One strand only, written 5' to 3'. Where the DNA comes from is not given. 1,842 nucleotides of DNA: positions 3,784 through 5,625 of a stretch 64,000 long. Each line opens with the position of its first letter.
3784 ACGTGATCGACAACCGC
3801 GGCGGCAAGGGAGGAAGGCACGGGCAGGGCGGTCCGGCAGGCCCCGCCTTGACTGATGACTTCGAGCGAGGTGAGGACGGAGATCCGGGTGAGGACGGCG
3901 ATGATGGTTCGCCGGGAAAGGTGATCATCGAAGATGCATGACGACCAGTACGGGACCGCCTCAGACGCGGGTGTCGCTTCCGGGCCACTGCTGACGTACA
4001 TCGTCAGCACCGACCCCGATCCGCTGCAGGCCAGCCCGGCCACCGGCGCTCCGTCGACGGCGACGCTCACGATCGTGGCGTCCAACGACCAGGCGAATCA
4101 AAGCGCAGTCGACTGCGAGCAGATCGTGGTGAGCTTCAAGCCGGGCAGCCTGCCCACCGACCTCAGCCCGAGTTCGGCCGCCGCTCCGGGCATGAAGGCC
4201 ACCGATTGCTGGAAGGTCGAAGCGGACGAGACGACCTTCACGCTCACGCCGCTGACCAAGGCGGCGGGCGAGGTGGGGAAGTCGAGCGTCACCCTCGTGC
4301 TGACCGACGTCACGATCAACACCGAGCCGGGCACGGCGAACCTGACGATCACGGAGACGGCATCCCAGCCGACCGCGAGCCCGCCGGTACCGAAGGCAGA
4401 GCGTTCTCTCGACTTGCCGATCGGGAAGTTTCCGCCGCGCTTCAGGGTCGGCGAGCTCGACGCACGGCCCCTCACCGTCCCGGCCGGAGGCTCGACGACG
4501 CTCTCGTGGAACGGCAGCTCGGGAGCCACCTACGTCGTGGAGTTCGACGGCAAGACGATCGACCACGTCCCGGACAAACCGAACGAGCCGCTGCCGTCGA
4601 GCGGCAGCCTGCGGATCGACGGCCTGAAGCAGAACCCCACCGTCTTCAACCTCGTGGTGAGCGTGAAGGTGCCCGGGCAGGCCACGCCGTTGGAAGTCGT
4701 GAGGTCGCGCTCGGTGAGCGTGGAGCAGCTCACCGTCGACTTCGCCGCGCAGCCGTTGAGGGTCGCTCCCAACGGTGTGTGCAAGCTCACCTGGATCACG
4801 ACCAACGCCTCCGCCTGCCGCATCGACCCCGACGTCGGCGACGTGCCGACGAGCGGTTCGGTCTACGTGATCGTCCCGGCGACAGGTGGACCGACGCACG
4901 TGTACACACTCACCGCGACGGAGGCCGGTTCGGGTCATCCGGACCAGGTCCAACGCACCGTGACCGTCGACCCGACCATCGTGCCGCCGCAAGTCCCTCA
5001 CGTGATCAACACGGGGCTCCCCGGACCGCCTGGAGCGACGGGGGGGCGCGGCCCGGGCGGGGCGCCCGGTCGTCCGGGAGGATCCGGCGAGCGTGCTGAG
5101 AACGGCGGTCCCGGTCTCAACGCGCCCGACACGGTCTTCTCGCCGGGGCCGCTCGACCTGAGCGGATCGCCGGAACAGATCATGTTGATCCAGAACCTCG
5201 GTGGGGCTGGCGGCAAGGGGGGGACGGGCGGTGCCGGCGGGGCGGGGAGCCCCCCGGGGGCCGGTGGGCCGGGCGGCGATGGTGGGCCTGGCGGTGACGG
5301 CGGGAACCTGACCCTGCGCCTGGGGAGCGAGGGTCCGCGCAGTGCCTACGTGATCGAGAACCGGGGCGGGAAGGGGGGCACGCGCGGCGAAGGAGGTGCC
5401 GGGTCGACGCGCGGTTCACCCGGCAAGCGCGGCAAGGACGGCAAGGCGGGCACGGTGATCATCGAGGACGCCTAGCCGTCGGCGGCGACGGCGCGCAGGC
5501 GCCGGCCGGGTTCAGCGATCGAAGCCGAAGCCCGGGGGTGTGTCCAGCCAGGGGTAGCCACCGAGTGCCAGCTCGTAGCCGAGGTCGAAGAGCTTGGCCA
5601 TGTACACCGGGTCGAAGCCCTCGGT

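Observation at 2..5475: Left-edge module: tail of a large unrecognised protein plus two overlapping tandem paralogues with Ig-like and Gly-rich architecture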

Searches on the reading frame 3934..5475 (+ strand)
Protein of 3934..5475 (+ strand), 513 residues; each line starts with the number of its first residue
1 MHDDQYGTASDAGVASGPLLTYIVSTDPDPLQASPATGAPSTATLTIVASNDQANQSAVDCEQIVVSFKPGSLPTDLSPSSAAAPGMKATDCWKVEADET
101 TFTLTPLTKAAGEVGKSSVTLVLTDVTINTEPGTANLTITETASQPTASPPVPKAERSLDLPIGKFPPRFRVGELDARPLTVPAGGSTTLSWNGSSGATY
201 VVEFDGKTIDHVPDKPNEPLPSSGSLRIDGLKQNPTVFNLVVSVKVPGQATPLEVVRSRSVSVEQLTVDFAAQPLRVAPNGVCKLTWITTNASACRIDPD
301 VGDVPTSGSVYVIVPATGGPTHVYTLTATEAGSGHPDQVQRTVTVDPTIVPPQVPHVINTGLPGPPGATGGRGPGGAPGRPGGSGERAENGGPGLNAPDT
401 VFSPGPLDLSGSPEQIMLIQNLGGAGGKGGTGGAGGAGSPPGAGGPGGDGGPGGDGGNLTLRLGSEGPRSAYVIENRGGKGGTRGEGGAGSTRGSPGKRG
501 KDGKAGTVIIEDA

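Call 3: search_protein_families(library=pfam, proteins=[window:3934-5475:+], max_evalue=1)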
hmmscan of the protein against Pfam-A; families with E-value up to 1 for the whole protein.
window:3934-5475:+ (513 aa): 0 families

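Call 4: search_protein_families(library=ncbifam, proteins=[window:3934-5475:+], max_evalue=1)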
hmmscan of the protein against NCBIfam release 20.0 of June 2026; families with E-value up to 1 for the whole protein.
window:3934-5475:+ (513 aa): 1 family
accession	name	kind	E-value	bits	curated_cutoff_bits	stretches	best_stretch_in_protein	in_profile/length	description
NF041561.1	PraA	equivalog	0.12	11.9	150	1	38-149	33-141/166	alkane oxidation protein activator PraA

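Call 6: search_protein_families(library=padloc, proteins=[window:3934-5475:+], max_evalue=1)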
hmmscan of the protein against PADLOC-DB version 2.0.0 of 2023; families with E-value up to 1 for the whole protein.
window:3934-5475:+ (513 aa): 0 families

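Call 7: search_protein_families(library=phrogs, proteins=[window:3934-5475:+], max_evalue=1)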
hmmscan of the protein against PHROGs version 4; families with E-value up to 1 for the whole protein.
window:3934-5475:+ (513 aa): 0 families

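Call 9: search_solved_structures(query=window:3934-5475:+, max_evalue=1)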
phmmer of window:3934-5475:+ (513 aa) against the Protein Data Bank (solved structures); distinct sequences matched with E-value up to 1: 6.
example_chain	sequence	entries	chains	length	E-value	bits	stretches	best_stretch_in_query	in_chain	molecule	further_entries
7vcf_B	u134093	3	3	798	0.014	17.3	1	390-459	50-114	Toc75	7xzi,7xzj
7x39_A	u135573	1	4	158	0.045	15.6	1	417-463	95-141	Enhancer of rudimentary homolog,Cip1-interacting zinc finger protein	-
5m04_A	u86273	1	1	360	0.067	15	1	443-503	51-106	GTPase ObgE/CgtA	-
4csu_9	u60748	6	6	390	0.11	14.3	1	443-503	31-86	GTPASE OBGE/CGTA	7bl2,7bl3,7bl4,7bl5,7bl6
6v8i_BN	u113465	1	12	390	0.31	12.8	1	367-402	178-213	Fiber Upper, gp68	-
9hy4_A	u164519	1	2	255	0.83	11.4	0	416-441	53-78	H-2 class I histocompatibility antigen, D-B alpha chain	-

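Call 11: find_encoding_contigs(protein=window:3934-5475:+, flank=10000, max_places=6)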
Protein window:3934-5475:+ (513 aa): no gene with exactly this product is on record in the collection.

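Call 12: find_homologous_proteins(query=window:3934-5475:+, max_evalue=0.001)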
Query window:3934-5475:+ (513 aa): 25 proteins with E <= 0.001 among 8000 candidates.
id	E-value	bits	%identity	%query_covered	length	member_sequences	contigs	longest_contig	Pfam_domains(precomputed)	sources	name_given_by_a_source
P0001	5.5e-91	324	42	70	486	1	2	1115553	-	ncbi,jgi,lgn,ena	ncbi:MAG TPA: hypothetical protein VF543_04035 [Pyrinomonadaceae bacterium]|jgi:hypothetical protein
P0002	1.4e-73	266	39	78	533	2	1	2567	-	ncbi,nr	ncbi:MAG: hypothetical protein QOI11_944, partial [Candidatus Eremiobacteraeota bacterium]|nr:hypoth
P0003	1.8e-69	253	40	97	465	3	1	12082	-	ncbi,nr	ncbi:MAG TPA: hypothetical protein VK665_04215 [Candidatus Elarobacter sp.]|nr:hypothetical protein 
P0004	1.7e-60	223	37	78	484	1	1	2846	-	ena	-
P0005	7.1e-58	215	34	80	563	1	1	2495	-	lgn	-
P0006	3.9e-50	189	36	70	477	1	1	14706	-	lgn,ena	-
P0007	1.2e-48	184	34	65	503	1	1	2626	-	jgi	jgi:hypothetical protein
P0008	2.4e-46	177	36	75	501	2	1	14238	-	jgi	jgi:hypothetical protein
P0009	5.1e-45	172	36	69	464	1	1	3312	-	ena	-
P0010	6.1e-45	172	35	65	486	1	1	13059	-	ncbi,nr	ncbi:MAG TPA: hypothetical protein VE871_08005 [Longimicrobium sp.]|nr:hypothetical protein [Longimi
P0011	1.3e-43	168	36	68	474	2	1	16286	-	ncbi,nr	ncbi:MAG TPA: hypothetical protein VLK84_16215 [Longimicrobium sp.]|nr:hypothetical protein [Longimi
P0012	1.6e-41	161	33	70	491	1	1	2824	-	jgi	jgi:hypothetical protein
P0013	1.4e-36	144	33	69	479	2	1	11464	-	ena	-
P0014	1.0e-34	138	29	65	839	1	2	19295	-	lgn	-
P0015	2.6e-31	127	32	91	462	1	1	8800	-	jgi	jgi:hypothetical protein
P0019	7.6e-24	102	32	75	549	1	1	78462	-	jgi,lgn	jgi:hypothetical protein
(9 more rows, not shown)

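Call 13: find_encoding_contigs(protein=P0001, flank=10000, max_places=2)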
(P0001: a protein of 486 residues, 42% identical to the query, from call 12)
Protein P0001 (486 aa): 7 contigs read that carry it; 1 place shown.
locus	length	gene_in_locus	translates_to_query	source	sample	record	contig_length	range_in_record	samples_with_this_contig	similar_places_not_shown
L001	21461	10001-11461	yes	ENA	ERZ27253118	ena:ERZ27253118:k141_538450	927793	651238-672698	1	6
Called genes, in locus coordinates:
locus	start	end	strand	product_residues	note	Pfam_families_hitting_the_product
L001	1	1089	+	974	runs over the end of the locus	-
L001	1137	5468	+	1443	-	-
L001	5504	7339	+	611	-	-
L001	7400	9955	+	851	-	-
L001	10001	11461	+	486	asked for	-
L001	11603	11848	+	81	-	-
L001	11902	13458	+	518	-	PF07484:Collar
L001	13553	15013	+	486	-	-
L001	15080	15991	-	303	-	PF00376:MerR (weak), PF12728:HTH_17, PF13411:MerR_1, PF02607:B12-binding_2, PF02310:B12-binding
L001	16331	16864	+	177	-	PF00293:NUDIX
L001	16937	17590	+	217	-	PF00149:Metallophos, PF12850:Metallophos_2 (weak)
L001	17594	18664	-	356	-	PF05235:CHAD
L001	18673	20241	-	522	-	PF02541:Ppx-GppA, PF21447:Ppx-GppA_III, PF01966:HD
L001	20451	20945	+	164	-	PF00300:His_Phos_1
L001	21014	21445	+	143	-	PF00293:NUDIX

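Call 14: find_encoding_contigs(protein=P0019, flank=10000, max_places=2)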
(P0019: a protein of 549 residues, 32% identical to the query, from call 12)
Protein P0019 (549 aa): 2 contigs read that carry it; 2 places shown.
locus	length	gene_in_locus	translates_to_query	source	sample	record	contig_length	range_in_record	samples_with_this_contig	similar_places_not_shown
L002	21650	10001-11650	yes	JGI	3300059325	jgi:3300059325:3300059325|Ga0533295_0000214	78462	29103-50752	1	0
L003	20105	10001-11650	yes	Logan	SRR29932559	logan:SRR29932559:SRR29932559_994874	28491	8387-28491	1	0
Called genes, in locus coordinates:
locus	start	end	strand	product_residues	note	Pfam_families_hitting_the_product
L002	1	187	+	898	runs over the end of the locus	-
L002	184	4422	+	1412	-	-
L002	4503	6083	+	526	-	-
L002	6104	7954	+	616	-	PF00400:WD40 (faint), PF23381:Beta-prop_IFT122_1st (faint), PF23414:Beta-prop_EML_2 (faint), PF25174:Beta-prop_THOC3 (faint), PF02239:Cytochrom_D1 (weak)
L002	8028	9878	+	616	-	-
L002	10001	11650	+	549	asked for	-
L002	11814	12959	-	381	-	PF17761:DUF1016_N, PF06250:YhcG_C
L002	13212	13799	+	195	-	PF01526:DDE_Tnp_Tn3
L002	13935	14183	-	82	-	-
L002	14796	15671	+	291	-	-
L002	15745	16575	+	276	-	PF12686:DUF3800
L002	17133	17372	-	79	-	-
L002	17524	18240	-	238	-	PF01863:YgjP-like, PF10263:SprT-like (weak)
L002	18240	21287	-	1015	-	PF04313:HSDR_N, PF04851:ResIII, PF18766:SWI2_SNF2, PF22679:T1R_D3-like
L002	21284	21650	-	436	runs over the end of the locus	PF01420:Methylase_S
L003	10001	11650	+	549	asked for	-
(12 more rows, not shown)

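Call 36: predict_structure(alignment_id=A2)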
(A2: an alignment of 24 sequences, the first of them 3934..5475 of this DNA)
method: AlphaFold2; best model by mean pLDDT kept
length: 513 residues; sequences in the alignment: 24
mean_pLDDT: 89.0   pTM: 0.63
mean pLDDT of the five models: 89.0, 87.8, 87.1, 84.6, 84.2
residues with pLDDT >= 90: 337; 70-90: 145; 50-70: 14; < 50: 17
segments of 3 or more residues with pLDDT < 50: 1-13, 396-398
pLDDT, mean of each block of 10 residues (from residue 1): 37 69 94 91 95 84 95 85 81 89 95 92 92 94 92 95 93 93 89 94 93 92 94 89 89 91 88 95 95 94 96 88 96 89 93 76 94 91 95 57 85 88 95 91 95 91 86 92 96 96 89 61
secondary structure, 60 per line:
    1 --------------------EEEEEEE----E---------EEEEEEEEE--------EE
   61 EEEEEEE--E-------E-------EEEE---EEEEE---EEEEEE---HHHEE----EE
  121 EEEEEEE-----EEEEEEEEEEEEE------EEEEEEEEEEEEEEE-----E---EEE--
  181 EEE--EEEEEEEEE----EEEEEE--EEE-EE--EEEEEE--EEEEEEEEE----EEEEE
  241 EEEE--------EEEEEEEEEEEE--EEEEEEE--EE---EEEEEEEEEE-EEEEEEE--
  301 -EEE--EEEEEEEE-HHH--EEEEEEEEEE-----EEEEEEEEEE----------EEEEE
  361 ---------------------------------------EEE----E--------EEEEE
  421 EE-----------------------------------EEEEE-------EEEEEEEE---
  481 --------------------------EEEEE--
elements in order: E21-27 E42-50 E59-67 E86-89 E93-97 E101-106 E119-127 E133-145 E152-166 E176-178 E181-183 E186-194 E199-204 E207-209 E215-220 E223-231 E236-244 E253-264 E267-273 E281-290 E292-298 E302-304 E307-314 E321-330 E336-345 E356-360 E400-402 E416-422 E458-462 E470-477 E507-511

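Call 38: fold_search(model_id=the predicted structure, library=pdb)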
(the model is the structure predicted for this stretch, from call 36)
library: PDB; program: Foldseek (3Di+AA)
matches with E <= 10: 1395; with E <= 0.001: 128
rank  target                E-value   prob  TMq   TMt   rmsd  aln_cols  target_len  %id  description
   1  1qz1                  7.9e-07  1.00  0.19  0.28  17.7       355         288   13  Crystal Structure of the Ig 1-2-3 fragment of NCAM (released 2003-11-04)
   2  2oz4_A                8.3e-07  1.00  0.22  0.35  15.1       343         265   14  Structural Plasticity in IgSF Domain 4 of ICAM-1 Mediates Cell Surface Dimerization (released 2007-10-16)
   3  6dle_A                1.1e-06  1.00  0.19  0.29  16.1       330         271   12  Crystal structure of IgLON5 homodimer (released 2019-04-10)
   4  4u7m                  1.1e-06  1.00  0.18  0.27  20.3       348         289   12  LRIG1 extracellular domain: Structure and Function Analysis (released 2015-04-08)
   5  3jxa_B                1.7e-06  1.00  0.18  0.22  18.6       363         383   14  Immunoglobulin domains 1-4 of mouse CNTN4 (released 2009-12-22)
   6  7sqc_O0               2.3e-06  1.00  0.21  0.12  20.1       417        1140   14  Ciliary C1 central pair apparatus isolated from Chlamydomonas reinhardtii (released 2022-04-13)
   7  2rik                  3.4e-06  1.00  0.21  0.31  19.9       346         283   13  I-band fragment I67-I69 from titin (released 2008-01-22)
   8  5zo1_A                5.1e-06  1.00  0.24  0.37  15.8       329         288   12  Crystal structure of mouse nectin-like molecule 4 (mNecl-4) full ectodomain (Ig1-Ig3), 2.2A (released 2019-01-30)
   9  3lso_A                5.4e-06  1.00  0.17  0.19  19.9       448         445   10  Crystal structure of Putative membrane anchored protein from Corynebacterium diphtheriae (released 2010-02-23)
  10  6dld_A                6.8e-06  1.00  0.18  0.28  18.8       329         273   11  Crystal structure of IgLON5/NEGR1 heterodimer (released 2019-04-10)
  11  2rjm                  7.8e-06  1.00  0.20  0.30  20.6       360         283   13  3Ig structure of titin domains I67-I69 E-to-A mutated variant (released 2008-01-22)
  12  6xay_B                8.2e-06  1.00  0.16  0.26  18.0       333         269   14  Structure of a fragment of human fibronectin containing the 10th, 11th and 12th type III domains (released 2021-06-09)
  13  5zo2_C                8.6e-06  1.00  0.23  0.35  17.6       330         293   14  Crystal structure of mouse nectin-like molecule 4 (mNecl-4) full ectodomain in complex with mouse nectin-like molecule (released 2019-01-30)
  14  5xwu_A                9.0e-06  1.00  0.14  0.22  17.3       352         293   12  Crystal structure of PTPdelta Ig1-Ig3 in complex with SALM2 LRR-Ig (released 2018-06-06)
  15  9rcs_A                9.5e-06  1.00  0.25  0.38  16.5       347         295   11  Cardioderma bat coronavirus KY43 receptor binding domain in complex with human CEACAM6 (released 2026-04-08)
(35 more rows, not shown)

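Call 54: search_protein_families(library=pfam, alignment_id=A5, max_evalue=0.001)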
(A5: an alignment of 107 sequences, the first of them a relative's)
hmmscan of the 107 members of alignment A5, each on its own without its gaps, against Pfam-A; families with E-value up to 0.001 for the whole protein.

A. member 1, L001:5936-7336:+ (467 aa): 0 families

B. families by the number of members that match (of 107 scanned): 42 families (the first 25 are shown)
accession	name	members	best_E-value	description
PF25174.1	Beta-prop_THOC3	14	8.1e-18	THOC3 beta-propeller domain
PF02239.22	Cytochrom_D1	12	2.5e-11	Cytochrome D1 heme domain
PF10282.15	Lactonase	11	1.2e-15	Lactonase, 7-bladed beta-propeller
PF21783.3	YNCE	11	5.7e-13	YNCE-like beta-propeller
PF23414.1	Beta-prop_EML_2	8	3.3e-11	Echinoderm microtubule-associated protein second beta-propeller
PF24814.1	WD40_Prp19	5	1.1e-07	Prp19 WD40 domain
PF00041.27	fn3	5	4.6e-06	Fibronectin type III domain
PF13884.11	Peptidase_S74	4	2.1e-15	Chaperone of endosialidase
PF00400.38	WD40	4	1.3e-06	WD domain, G-beta repeat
PF24807.1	WD40_CDC20-Fz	4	4.3e-06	CDC20/Fizzy WD40 domain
PF24681.1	Kelch_KLHDC2_KLHL20_DRC7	3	2.4e-19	KLHDC2/KLHL20/DRC7 Kelch-repeats domain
PF07484.17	Collar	3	2.3e-16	Phage Tail Collar Domain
PF01344.31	Kelch_1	3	4.9e-13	Kelch motif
PF13418.12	Kelch_4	3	3.3e-09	Galactose oxidase, central domain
PF16819.11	DUF5074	3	4.8e-07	Domain of unknown function (DUF5074)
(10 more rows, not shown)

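Call 67: search_protein_families(library=pfam, alignment_id=A7, max_evalue=0.0001)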
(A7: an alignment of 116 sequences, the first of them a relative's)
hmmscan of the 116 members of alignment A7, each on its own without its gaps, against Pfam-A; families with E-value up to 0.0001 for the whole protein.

A. member 1, L001:15080-16012:- (310 aa): 5 families
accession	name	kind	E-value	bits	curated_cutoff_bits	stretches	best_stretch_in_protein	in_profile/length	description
PF02607.22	B12-binding_2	-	4e-15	56.2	23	1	101-173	2-73/74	B12 binding domain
PF12728.13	HTH_17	-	8.4e-13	48.8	27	1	16-63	2-48/51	Helix-turn-helix domain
PF13411.12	MerR_1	-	3.1e-08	34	21.6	1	17-64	2-49/69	MerR HTH family regulatory protein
PF02310.24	B12-binding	-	8.3e-08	32.5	32.1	1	188-278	4-92/121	B12 binding domain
PF00376.29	MerR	-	2.6e-07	30.8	28.2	1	17-53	1-38/38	MerR family regulatory protein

B. families by the number of members that match (of 116 scanned): 129 families (the first 25 are shown)
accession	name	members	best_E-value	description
PF13575.12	DUF4135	3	4.3e-132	Domain of unknown function (DUF4135)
PF00291.31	PALP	2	4.9e-67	Pyridoxal-phosphate dependent enzyme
PF00158.32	Sigma54_activat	2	1.8e-65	Sigma-54 interaction domain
PF05378.19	Hydant_A_N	2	2.4e-32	Hydantoinase/oxoprolinase N-terminal region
PF08240.17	ADH_N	2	7.2e-29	Alcohol dehydrogenase GroES-like domain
PF01968.24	Hydantoinase_A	2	3.6e-27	Hydantoinase/oxoprolinase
PF25601.1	AAA_lid_14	2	5.7e-26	AAA+ ATPase lid domain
PF00107.32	ADH_zinc_N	2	1.9e-24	Zinc-binding dehydrogenase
PF02518.31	HATPase_c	2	1.7e-23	Histidine kinase-, DNA gyrase B-, and HSP90-like ATPase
PF14532.12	Sigma54_activ_2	2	1.6e-18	Sigma-54 interaction domain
PF13411.12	MerR_1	2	1.6e-15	MerR HTH family regulatory protein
PF02954.25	HTH_8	2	8.7e-14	Bacterial regulatory protein, Fis family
PF00089.32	Trypsin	2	2e-07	Trypsin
PF01869.26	BcrAD_BadFG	2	2.4e-06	BadF/BadG/BcrA/BcrD ATPase family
PF07728.20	AAA_5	2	3e-05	AAA domain (dynein-related subfamily)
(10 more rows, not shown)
